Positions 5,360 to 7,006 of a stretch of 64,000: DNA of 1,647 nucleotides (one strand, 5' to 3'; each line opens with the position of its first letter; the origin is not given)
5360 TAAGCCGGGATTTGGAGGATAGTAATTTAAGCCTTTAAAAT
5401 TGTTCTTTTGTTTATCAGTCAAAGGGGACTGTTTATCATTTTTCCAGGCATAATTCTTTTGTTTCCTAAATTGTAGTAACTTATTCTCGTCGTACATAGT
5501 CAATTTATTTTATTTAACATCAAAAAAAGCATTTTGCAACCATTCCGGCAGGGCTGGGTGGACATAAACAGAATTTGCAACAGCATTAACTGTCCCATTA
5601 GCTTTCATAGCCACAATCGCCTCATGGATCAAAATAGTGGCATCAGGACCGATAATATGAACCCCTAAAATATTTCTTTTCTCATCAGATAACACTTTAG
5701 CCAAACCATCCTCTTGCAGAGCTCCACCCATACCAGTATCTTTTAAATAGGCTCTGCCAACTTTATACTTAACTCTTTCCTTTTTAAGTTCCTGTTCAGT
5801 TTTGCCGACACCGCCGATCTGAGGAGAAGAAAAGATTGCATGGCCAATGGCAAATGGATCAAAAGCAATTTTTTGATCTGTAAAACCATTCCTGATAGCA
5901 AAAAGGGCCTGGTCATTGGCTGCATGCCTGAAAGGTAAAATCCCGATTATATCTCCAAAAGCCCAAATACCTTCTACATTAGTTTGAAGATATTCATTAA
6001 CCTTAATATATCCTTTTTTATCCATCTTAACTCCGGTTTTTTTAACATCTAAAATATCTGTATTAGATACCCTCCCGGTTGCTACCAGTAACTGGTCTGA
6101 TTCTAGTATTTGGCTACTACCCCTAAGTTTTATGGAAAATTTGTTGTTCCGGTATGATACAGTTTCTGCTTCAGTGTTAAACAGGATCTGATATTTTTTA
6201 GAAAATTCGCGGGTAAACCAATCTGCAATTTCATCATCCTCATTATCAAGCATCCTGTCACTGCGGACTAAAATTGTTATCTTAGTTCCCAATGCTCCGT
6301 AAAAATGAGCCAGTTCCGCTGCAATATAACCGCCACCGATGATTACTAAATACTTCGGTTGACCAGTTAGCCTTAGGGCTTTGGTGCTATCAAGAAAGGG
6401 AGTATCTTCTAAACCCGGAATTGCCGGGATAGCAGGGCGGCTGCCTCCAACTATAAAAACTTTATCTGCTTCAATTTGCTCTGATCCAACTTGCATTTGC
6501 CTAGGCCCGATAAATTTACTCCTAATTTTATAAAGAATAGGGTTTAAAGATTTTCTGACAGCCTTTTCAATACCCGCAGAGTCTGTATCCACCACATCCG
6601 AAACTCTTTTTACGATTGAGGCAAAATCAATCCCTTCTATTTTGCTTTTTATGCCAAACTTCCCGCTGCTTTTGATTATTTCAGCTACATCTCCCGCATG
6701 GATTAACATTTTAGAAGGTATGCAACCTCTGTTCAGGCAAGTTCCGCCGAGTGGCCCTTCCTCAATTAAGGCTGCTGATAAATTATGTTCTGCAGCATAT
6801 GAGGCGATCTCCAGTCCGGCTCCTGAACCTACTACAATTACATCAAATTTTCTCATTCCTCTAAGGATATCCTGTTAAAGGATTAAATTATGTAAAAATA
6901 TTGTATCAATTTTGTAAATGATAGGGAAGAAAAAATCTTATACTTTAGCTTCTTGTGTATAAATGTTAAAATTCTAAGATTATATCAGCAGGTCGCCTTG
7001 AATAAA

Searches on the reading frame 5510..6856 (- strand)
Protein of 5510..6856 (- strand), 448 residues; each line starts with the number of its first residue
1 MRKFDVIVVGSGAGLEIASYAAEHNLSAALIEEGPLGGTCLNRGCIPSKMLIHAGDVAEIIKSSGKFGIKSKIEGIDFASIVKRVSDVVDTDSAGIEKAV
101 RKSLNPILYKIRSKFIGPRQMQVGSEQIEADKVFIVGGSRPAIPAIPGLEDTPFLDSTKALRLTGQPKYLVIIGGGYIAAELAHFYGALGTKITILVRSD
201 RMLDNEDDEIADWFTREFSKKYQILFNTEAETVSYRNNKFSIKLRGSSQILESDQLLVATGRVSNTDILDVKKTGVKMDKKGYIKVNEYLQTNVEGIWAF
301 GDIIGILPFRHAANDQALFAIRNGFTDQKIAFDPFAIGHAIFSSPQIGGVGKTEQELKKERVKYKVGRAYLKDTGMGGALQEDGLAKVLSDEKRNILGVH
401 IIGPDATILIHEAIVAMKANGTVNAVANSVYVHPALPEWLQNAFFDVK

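Call 49: search_protein_families(library=pfam, proteins=[window:5510-6856:-], max_evalue=0.00001)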
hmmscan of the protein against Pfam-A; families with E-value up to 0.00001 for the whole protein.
window:5510-6856:- (448 aa): 4 families
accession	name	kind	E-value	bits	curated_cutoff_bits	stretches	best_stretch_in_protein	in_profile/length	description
PF07992.20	Pyr_redox_2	-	6.6e-58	196.9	26.1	1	4-317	1-291/291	Pyridine nucleotide-disulphide oxidoreductase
PF02852.28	Pyr_redox_dim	-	6.5e-24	84.7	25.3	1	340-443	4-109/110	Pyridine nucleotide-disulphide oxidoreductase, dimerisation domain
PF00070.33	Pyr_redox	-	3e-18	66.5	22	1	170-244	2-79/82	Pyridine nucleotide-disulphide oxidoreductase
PF13738.12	Pyr_redox_3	-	8.2e-14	52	30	1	125-301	120-305/305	Pyridine nucleotide-disulphide oxidoreductase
